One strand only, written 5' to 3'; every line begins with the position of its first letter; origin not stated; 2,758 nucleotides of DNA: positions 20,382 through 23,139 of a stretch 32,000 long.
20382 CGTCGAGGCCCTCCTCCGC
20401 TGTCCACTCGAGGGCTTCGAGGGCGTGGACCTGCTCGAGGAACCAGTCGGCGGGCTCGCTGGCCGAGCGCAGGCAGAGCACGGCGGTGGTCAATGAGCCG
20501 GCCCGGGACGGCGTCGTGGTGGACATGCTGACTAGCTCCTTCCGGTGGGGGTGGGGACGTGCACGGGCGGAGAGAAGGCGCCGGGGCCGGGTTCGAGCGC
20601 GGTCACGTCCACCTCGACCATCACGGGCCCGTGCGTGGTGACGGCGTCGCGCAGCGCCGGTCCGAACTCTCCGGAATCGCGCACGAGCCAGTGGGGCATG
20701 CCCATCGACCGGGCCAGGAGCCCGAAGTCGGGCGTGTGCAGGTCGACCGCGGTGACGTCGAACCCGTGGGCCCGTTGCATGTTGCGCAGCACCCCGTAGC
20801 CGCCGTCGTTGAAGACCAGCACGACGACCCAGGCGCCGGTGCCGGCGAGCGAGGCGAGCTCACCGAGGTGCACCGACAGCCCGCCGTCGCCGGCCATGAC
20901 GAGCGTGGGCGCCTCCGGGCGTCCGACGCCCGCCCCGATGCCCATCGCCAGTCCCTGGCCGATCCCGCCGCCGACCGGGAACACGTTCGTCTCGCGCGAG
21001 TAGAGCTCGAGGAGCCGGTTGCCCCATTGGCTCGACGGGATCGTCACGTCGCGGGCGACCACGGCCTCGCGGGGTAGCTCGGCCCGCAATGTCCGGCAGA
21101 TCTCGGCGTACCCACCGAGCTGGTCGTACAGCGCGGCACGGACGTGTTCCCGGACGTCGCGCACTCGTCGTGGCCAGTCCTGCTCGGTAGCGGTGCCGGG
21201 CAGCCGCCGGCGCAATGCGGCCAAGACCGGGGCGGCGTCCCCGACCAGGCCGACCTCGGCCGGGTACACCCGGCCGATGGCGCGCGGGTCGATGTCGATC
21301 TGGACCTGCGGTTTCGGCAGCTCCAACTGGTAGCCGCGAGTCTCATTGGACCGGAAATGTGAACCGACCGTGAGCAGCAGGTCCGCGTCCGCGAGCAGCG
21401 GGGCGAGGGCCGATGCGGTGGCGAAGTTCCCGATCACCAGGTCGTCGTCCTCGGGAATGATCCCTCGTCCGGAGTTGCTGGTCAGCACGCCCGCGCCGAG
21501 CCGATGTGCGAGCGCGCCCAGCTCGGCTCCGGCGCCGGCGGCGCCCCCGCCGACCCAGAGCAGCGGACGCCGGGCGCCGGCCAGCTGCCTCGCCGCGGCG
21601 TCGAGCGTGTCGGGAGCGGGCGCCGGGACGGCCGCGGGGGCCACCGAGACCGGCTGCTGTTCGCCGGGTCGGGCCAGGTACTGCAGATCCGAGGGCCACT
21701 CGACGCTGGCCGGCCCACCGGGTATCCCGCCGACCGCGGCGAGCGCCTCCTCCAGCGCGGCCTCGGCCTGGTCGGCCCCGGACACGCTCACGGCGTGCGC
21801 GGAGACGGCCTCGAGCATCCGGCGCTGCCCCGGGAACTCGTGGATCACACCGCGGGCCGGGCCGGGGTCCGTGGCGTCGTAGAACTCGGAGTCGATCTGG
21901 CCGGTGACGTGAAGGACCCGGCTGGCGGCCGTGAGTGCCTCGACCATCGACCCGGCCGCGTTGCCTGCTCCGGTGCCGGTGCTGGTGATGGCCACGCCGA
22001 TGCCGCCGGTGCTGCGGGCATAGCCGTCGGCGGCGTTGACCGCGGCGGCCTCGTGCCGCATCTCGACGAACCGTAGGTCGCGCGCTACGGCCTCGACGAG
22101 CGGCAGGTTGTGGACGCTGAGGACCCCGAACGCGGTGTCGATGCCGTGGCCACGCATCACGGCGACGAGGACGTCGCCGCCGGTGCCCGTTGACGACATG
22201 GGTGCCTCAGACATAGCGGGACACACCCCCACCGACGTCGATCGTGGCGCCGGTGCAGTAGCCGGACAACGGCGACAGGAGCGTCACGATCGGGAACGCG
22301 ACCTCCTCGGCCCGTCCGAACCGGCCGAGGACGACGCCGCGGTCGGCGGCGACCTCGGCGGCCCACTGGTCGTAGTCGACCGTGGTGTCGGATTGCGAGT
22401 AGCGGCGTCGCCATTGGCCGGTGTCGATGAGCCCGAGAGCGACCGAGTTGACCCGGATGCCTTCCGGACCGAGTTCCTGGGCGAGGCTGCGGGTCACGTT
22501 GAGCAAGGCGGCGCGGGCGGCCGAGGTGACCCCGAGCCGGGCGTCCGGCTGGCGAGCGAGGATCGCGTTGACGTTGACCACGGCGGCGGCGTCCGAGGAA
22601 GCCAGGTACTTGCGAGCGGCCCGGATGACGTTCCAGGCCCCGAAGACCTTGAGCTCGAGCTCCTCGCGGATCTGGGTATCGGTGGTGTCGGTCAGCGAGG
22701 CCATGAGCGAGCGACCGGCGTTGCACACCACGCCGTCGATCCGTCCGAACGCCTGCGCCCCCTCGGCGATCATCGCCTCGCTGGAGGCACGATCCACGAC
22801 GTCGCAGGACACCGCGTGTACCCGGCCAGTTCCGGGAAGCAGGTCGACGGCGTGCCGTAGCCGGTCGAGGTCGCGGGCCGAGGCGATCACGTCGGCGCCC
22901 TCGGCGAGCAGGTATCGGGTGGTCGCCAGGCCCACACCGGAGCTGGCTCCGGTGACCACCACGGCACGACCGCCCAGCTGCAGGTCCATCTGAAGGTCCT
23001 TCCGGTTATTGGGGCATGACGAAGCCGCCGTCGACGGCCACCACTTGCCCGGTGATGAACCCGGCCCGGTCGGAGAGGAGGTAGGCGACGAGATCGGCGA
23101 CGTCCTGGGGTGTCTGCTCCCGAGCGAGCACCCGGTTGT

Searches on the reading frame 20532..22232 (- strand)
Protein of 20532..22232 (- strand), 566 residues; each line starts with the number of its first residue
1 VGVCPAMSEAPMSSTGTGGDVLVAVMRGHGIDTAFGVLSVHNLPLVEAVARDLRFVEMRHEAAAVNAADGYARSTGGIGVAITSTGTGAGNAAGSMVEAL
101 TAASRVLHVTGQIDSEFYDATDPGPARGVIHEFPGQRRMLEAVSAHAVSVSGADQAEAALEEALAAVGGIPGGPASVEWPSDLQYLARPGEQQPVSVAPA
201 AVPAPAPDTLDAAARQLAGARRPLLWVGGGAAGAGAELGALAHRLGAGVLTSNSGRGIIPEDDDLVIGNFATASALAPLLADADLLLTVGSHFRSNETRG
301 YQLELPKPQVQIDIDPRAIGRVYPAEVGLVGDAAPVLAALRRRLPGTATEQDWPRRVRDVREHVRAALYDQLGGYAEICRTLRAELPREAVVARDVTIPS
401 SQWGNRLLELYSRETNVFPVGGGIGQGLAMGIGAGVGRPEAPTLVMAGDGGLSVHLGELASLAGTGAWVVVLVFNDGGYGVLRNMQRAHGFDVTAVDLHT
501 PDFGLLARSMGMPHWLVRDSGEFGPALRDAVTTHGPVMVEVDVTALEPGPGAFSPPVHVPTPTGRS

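Call 65: search_protein_families(library=pfam, proteins=[window:20532-22232:-], max_evalue=0.001)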
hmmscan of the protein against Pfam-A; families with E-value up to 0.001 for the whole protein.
window:20532-22232:- (566 aa): 3 families
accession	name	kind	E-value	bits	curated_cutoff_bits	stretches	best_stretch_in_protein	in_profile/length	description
PF00205.28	TPP_enzyme_M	-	1.7e-29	102.7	30.4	1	211-340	2-137/137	Thiamine pyrophosphate enzyme, central domain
PF02776.23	TPP_enzyme_N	-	2.9e-27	95.2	26.8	1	17-119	2-106/119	Thiamine pyrophosphate enzyme, N-terminal TPP binding domain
PF02775.26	TPP_enzyme_C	-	8.7e-24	84.5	21.9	1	402-541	7-151/151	Thiamine pyrophosphate enzyme, C-terminal TPP binding domain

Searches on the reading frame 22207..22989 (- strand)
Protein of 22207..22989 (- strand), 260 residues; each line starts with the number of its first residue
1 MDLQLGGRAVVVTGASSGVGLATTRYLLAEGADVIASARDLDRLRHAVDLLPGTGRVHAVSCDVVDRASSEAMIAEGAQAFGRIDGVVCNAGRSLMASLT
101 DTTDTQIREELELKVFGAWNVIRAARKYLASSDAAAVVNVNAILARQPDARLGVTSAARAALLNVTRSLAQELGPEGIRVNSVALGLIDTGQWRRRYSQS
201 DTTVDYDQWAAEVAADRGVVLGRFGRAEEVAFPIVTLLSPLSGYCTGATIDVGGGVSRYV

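Call 66: search_protein_families(library=pfam, proteins=[window:22207-22989:-], max_evalue=0.001)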
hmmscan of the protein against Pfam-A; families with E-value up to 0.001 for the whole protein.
window:22207-22989:- (260 aa): 5 families
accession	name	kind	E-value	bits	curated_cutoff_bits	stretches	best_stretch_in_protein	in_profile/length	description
PF13561.12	adh_short_C2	-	2.2e-43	149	27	1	14-257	1-236/236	Enoyl-(Acyl carrier protein) reductase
PF00106.31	adh_short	-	1.5e-38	132.6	26.6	1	9-196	2-190/195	short chain dehydrogenase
PF08659.16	KR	-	7.1e-14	52.6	22.6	1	10-130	3-126/180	KR domain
PF23441.1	SDR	-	1.5e-11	44.7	27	1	7-256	7-255/258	SDR-like rossmann domain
PF01370.27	Epimerase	-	0.00028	20.8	20.9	1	10-131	1-114/240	NAD dependent epimerase/dehydratase family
